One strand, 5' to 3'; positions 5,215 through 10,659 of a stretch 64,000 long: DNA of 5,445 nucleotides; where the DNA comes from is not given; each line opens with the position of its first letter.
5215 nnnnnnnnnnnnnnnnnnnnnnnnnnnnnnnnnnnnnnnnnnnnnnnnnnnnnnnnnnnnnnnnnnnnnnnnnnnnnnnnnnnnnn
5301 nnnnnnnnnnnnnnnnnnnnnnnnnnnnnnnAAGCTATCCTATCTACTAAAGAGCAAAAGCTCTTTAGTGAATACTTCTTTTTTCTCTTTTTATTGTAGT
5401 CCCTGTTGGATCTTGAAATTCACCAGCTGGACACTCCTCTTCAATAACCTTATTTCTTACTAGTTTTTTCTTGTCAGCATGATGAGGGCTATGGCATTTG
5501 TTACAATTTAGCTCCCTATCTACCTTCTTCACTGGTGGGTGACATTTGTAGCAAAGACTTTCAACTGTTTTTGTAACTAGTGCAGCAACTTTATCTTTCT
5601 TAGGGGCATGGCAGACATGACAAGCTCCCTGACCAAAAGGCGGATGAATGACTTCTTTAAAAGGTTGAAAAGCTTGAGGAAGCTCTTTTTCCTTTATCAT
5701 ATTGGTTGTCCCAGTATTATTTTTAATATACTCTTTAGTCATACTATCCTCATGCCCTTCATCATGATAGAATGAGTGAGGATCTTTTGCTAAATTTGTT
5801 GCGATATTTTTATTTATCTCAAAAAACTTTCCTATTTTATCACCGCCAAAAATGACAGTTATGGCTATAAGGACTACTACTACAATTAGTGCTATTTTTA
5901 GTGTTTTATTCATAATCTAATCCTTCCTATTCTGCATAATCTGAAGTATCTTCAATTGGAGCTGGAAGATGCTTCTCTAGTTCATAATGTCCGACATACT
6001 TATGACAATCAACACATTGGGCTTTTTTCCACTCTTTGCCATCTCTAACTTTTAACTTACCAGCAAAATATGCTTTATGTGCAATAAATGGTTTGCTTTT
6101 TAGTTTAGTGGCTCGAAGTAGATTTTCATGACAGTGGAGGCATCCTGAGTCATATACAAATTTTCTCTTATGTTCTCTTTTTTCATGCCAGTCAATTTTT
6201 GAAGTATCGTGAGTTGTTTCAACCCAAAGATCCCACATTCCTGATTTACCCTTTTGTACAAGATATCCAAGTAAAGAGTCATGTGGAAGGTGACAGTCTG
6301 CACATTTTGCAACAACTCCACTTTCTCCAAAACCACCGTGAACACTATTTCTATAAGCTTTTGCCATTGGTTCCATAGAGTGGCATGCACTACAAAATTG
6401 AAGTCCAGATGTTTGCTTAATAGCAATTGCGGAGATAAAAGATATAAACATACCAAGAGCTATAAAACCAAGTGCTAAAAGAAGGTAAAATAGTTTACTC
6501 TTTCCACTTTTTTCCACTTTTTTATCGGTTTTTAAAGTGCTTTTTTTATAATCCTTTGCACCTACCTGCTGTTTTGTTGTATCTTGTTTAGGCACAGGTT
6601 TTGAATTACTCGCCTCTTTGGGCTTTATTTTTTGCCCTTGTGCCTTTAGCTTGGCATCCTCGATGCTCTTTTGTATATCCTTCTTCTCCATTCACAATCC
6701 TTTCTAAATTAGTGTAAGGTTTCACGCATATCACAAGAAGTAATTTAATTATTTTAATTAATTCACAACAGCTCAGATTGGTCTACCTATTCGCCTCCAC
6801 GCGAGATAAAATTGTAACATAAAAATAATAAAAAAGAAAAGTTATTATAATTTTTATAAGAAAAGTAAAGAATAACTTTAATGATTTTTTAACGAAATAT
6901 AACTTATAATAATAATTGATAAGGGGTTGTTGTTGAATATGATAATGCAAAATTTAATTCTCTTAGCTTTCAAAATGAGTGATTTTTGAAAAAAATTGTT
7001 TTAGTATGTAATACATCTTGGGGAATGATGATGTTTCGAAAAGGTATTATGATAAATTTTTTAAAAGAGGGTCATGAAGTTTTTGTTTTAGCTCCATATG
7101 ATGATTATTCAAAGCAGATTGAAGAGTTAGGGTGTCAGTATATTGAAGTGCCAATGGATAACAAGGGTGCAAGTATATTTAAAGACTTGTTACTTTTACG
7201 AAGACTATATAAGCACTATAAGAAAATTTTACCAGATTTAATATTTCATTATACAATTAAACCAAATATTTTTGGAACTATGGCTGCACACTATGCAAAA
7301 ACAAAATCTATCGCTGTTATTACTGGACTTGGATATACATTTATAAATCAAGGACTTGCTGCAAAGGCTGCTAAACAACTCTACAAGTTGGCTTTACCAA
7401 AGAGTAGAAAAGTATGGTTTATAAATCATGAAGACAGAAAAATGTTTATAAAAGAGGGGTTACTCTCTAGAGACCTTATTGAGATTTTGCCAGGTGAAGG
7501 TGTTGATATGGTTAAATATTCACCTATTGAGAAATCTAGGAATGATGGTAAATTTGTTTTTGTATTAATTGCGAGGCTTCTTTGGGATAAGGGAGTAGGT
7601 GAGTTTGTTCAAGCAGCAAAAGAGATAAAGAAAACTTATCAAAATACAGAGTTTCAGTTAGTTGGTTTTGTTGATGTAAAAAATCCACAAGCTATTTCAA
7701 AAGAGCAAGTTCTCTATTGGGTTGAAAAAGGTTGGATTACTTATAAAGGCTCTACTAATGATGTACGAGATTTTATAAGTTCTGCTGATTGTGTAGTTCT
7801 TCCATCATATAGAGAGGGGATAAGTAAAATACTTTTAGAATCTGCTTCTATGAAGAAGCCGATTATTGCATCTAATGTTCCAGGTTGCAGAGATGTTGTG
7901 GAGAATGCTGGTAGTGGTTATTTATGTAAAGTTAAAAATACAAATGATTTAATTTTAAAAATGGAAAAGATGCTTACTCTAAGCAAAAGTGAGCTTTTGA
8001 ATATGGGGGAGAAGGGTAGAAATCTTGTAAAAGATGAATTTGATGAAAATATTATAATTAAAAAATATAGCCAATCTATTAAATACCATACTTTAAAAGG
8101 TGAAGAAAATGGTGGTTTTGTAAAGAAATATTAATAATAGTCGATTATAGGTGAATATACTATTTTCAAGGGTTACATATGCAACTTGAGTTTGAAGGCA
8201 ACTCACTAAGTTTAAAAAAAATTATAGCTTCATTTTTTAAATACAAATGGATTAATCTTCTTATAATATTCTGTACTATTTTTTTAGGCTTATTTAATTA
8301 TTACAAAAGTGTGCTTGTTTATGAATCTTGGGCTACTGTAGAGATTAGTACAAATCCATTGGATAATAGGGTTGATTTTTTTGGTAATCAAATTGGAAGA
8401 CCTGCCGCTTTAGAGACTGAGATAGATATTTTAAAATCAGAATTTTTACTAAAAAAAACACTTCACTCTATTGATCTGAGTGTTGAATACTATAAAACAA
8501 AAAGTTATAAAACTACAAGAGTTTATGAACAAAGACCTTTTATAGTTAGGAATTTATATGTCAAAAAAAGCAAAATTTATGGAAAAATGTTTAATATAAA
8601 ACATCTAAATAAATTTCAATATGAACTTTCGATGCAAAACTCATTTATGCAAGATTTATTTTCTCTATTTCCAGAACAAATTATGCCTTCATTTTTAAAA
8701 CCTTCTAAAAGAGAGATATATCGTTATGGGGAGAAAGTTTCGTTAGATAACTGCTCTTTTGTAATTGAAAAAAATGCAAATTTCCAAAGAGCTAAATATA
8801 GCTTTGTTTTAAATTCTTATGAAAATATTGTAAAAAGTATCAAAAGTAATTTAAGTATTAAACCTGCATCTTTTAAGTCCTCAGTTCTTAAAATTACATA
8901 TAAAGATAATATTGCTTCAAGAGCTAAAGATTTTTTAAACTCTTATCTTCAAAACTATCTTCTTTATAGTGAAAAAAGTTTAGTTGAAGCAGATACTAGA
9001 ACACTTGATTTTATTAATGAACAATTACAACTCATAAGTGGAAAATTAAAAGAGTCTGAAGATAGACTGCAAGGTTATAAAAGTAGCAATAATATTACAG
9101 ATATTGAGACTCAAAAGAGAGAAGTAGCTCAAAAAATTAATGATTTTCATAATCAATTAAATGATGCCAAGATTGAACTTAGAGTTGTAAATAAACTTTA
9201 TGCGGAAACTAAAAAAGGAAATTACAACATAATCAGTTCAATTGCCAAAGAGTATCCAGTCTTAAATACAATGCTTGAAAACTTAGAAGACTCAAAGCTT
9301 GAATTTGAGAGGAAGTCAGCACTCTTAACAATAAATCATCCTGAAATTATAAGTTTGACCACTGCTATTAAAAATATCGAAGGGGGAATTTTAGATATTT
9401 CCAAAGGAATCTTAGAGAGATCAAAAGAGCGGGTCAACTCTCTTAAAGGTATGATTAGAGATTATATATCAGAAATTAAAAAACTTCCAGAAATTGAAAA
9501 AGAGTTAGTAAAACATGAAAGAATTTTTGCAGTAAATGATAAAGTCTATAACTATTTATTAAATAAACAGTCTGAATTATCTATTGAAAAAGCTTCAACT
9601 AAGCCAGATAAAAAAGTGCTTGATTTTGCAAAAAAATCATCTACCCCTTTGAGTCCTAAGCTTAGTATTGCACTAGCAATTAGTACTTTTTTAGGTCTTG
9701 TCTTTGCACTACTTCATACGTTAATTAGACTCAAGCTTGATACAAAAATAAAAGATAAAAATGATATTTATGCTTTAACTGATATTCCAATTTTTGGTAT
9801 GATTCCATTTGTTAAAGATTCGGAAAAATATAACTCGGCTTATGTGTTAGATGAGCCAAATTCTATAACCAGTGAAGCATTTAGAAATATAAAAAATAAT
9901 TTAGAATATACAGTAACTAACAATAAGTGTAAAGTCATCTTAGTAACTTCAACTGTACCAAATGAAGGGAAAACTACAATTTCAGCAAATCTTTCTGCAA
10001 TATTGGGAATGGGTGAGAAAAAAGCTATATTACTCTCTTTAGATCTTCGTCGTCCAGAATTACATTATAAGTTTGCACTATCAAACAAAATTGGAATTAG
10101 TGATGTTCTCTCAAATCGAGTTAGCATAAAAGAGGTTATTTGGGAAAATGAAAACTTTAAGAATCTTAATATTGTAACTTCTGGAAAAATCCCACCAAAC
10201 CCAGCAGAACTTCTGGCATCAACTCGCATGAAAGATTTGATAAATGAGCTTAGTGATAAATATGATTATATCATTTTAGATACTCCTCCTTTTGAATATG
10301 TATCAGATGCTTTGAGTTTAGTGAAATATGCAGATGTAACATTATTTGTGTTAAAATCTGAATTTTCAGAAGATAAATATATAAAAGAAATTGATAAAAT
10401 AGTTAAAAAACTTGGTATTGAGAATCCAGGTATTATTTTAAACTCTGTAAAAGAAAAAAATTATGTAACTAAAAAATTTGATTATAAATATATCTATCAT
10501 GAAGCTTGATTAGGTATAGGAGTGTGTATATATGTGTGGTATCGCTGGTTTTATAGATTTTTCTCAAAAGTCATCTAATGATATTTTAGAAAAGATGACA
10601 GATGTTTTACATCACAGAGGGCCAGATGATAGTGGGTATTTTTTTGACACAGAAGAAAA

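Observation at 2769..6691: Four-gene operon encoding only c-type cytochromes (about 26 haem sites) headed by a NapC/NirT-like quinol dehydrogenase, convergent with ccsBA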

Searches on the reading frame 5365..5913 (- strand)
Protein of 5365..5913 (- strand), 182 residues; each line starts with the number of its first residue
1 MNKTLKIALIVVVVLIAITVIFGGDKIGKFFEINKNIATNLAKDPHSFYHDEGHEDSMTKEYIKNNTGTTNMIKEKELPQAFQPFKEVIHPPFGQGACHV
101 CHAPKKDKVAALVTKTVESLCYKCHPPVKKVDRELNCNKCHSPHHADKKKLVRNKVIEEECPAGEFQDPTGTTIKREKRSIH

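Call 4: search_protein_families(library=pfam, proteins=[window:5365-5913:-], max_evalue=1)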
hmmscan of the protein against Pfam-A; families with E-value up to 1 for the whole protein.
window:5365-5913:- (182 aa): 6 families
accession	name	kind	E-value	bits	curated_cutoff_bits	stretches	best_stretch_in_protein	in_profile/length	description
PF09699.15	Paired_CXXCH_1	-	1.3e-12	47.6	20.6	2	90-129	1-40/41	Doubled CXXCH motif (Paired_CXXCH_1)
PF14522.11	Cytochrome_C7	-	8.6e-06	25.9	24.8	2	88-142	6-67/67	Cytochrome c7 and related cytochrome c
PF14537.11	Cytochrom_c3_2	-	0.17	12.8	25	0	96-148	27-71/79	Cytochrome c3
PF02085.21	Cytochrom_CIII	-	0.34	11.7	22.9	0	120-152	32-64/101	Class III cytochrome C family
PF22113.1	Mtrc-MtrF_II-IV_dom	-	0.5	10.3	30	1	96-130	7-40/176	Outer membrane cytochrome MtrC/MtrF-like, domains II/IV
PF07282.18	Cas12f1-like_TNB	-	0.59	10.8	26.3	0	120-147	30-53/60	Cas12f1-like, TNB domain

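Call 5: search_protein_families(library=ncbifam, proteins=[window:5365-5913:-], max_evalue=1)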
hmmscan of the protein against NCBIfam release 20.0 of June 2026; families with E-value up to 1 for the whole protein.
window:5365-5913:- (182 aa): 8 families
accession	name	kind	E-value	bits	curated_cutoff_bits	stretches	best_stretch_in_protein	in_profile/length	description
TIGR01905.1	paired_CXXCH_1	subfamily_domain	1.4e-12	47.3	25.2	2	90-126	1-37/41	doubled CXXCH domain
TIGR03508.1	decahem_SO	subfamily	1.3e-05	24.9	192.2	2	57-127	159-221/258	DmsE family decaheme c-type cytochrome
NF045713.1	CxxCH_16_HmcA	equivalog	0.0058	15.3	400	1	95-171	132-211/541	sulfate respiration complex hexadecaheme cytochrome HmcA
NF045722.1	c3_cytochr_TmcA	equivalog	0.039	13.8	114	1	97-127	59-89/125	acidic tetraheme cytochrome c3 TmcA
NF041028.1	decahem_GSU2203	exception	0.067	12.4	325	1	96-161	126-203/317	GSU2203 family decaheme c-type cytochrome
NF052435.1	BamI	equivalog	0.13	12.1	180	1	63-92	188-217/226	biofilm-associated metzincin protease inhibitor BamI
NF034126.3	PRK09521.1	equivalog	0.36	10.6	90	1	117-142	143-168/180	exosome complex RNA-binding protein Csl4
NF002796.0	PRK02935.1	equivalog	0.63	9.9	108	1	111-150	63-102/118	hypothetical protein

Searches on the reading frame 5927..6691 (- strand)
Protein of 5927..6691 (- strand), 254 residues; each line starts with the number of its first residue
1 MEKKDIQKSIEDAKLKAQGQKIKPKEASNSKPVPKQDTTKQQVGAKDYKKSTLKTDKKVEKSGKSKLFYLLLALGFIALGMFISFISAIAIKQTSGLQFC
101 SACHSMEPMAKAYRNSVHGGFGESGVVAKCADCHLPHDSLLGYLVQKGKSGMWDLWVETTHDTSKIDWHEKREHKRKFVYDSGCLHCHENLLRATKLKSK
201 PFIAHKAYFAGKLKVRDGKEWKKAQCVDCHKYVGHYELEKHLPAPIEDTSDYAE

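Call 4: search_protein_families(library=pfam, proteins=[window:5927-6691:-], max_evalue=1)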
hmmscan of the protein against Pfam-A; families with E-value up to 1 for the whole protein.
window:5927-6691:- (254 aa): 8 families
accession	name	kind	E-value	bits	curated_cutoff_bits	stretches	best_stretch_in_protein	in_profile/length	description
PF03264.19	Cytochrom_NNT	-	5.6e-28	98.3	24.1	1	66-237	5-171/174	NapC/NirT cytochrome c family, N-terminal region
PF09699.15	Paired_CXXCH_1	-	5.2e-06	26.5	20.6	1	128-145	7-24/41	Doubled CXXCH motif (Paired_CXXCH_1)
PF22113.1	Mtrc-MtrF_II-IV_dom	-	1.3e-05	25.2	30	1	99-233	8-130/176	Outer membrane cytochrome MtrC/MtrF-like, domains II/IV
PF14522.11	Cytochrome_C7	-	0.00046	20.4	24.8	2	173-234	4-52/67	Cytochrome c7 and related cytochrome c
PF14537.11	Cytochrom_c3_2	-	0.00084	20.2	25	1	169-231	13-65/79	Cytochrome c3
PF20120.5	DUF6510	-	0.017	15.4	26.4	1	90-134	19-58/86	Family of unknown function (DUF6510)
PF13442.11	Cytochrome_CBB3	-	0.076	13.8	27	0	215-234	3-21/68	Cytochrome C oxidase, cbb3-type, subunit III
PF02085.21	Cytochrom_CIII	-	0.16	12.8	22.9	0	100-188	33-101/101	Class III cytochrome C family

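Call 5: search_protein_families(library=ncbifam, proteins=[window:5927-6691:-], max_evalue=1)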
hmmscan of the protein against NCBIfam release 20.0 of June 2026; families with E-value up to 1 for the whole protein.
window:5927-6691:- (254 aa): 11 families
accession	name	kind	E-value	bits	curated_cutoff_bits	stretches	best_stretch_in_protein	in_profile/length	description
TIGR03153.1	cytochr_NrfH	equivalog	3.8e-21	75.6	134.2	1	75-235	6-138/138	cytochrome c nitrite reductase small subunit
NF011606.0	PRK15032.1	equivalog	1.2e-16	60.8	455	1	71-235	20-179/390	pentaheme c-type cytochrome TorC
TIGR02162.1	torC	equivalog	2e-15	57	478.2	1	69-235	17-178/387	pentaheme c-type cytochrome TorC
TIGR02161.1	napC_nirT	subfamily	3.7e-12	46.5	310.6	1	71-235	20-179/185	periplasmic nitrate (or nitrite) reductase c-type cytochrome, NapC/NirT family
NF007906.0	PRK10617.1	equivalog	2.9e-09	37.1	349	1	69-235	27-188/200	cytochrome c-type protein NapC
TIGR01905.1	paired_CXXCH_1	subfamily_domain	0.0028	17.5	25.2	1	128-146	7-25/41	doubled CXXCH domain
TIGR03508.1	decahem_SO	subfamily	0.0034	16.9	192.2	1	94-144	114-160/258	DmsE family decaheme c-type cytochrome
NF047727.1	4hemeCytCCctA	equivalog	0.065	13.4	180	1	98-141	58-94/109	tetraheme c-type cytochrome CctA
NF041028.1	decahem_GSU2203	exception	0.11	11.6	325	0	88-235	27-186/317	GSU2203 family decaheme c-type cytochrome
NF009781.0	PRK13278.1-6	subfamily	0.15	10.9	603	1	134-199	89-150/356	formate--phosphoribosylaminoimidazolecarboxamide ligase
TIGR03927.1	T7SS_EssA_Firm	equivalog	0.43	10.5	32.45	1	3-86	56-145/151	type VII secretion protein EssA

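Call 52: search_solved_structures(query=window:5927-6691:-, max_evalue=0.01, show_alignments=1)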
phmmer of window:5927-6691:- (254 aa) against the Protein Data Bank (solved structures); distinct sequences matched with E-value up to 0.01: 1.
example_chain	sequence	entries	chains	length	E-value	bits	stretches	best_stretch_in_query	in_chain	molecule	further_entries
2j7a_C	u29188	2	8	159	5.8e-09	39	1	68-188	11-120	CYTOCHROME C QUINOL DEHYDROGENASE NRFH | NAPC/NIRT CYTOCHROME C FAMILY PROTEIN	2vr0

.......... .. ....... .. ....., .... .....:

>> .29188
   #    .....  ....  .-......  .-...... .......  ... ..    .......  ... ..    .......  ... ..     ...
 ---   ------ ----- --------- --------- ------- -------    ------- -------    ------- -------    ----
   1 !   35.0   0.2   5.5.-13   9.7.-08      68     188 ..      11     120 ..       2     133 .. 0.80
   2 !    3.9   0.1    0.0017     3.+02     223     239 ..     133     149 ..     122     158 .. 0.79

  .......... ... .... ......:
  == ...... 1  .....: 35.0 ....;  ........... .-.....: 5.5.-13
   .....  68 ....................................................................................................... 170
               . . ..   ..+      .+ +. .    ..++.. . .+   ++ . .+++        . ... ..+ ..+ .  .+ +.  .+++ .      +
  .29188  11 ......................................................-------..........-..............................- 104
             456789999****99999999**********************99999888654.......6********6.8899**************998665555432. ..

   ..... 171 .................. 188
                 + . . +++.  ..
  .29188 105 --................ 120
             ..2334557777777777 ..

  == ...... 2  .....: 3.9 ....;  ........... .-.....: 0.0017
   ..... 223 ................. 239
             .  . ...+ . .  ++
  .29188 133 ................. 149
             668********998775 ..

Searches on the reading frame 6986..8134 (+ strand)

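Call 59: search_protein_families(library=pfam, proteins=[window:6986-8134:+], max_evalue=0.00001)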
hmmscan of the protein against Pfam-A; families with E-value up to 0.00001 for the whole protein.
window:6986-8134:+ (382 aa): 3 families
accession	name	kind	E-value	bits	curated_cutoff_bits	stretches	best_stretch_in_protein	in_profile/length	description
PF00534.26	Glycos_transf_1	-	2.1e-25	89.7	26.4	1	184-346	10-171/172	Glycosyl transferases group 1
PF13692.12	Glyco_trans_1_4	-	1.1e-22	81.3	27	1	190-331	2-141/142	Glycosyl transferases group 1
PF13477.12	Glyco_trans_4_2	-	1.5e-11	45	23.4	1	3-147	1-139/139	Glycosyl transferase 4-like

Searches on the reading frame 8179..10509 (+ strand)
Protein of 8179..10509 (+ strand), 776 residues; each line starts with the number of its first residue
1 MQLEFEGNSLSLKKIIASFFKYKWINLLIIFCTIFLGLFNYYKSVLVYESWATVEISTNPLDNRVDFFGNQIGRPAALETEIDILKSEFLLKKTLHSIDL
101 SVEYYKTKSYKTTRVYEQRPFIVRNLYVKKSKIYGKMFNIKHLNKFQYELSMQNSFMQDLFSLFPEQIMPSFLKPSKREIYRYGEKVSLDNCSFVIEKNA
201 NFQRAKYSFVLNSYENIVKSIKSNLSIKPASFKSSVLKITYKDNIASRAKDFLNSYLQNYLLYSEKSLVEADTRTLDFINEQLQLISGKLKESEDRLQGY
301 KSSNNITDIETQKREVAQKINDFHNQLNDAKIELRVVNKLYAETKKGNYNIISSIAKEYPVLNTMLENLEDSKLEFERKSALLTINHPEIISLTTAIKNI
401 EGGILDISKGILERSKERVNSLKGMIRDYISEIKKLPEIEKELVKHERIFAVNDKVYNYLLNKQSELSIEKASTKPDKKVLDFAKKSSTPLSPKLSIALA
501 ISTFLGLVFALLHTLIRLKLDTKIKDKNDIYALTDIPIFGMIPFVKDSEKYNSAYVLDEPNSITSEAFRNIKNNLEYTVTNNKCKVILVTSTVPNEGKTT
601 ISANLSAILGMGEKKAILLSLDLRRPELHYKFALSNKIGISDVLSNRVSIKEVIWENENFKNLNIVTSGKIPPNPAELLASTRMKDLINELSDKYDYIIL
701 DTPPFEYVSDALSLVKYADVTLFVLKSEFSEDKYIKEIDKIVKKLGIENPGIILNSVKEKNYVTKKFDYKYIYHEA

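Call 59: search_protein_families(library=pfam, proteins=[window:8179-10509:+], max_evalue=0.00001)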
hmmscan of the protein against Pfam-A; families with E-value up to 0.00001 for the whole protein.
window:8179-10509:+ (776 aa): 2 families
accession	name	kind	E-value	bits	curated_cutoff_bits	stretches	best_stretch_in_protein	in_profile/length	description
PF13807.11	GNVR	-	4.3e-12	46.2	27.7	1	439-517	2-80/82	G-rich domain on putative tyrosine kinase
PF13614.12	AAA_31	-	1.3e-10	41.9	27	1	585-730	2-152/177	AAA domain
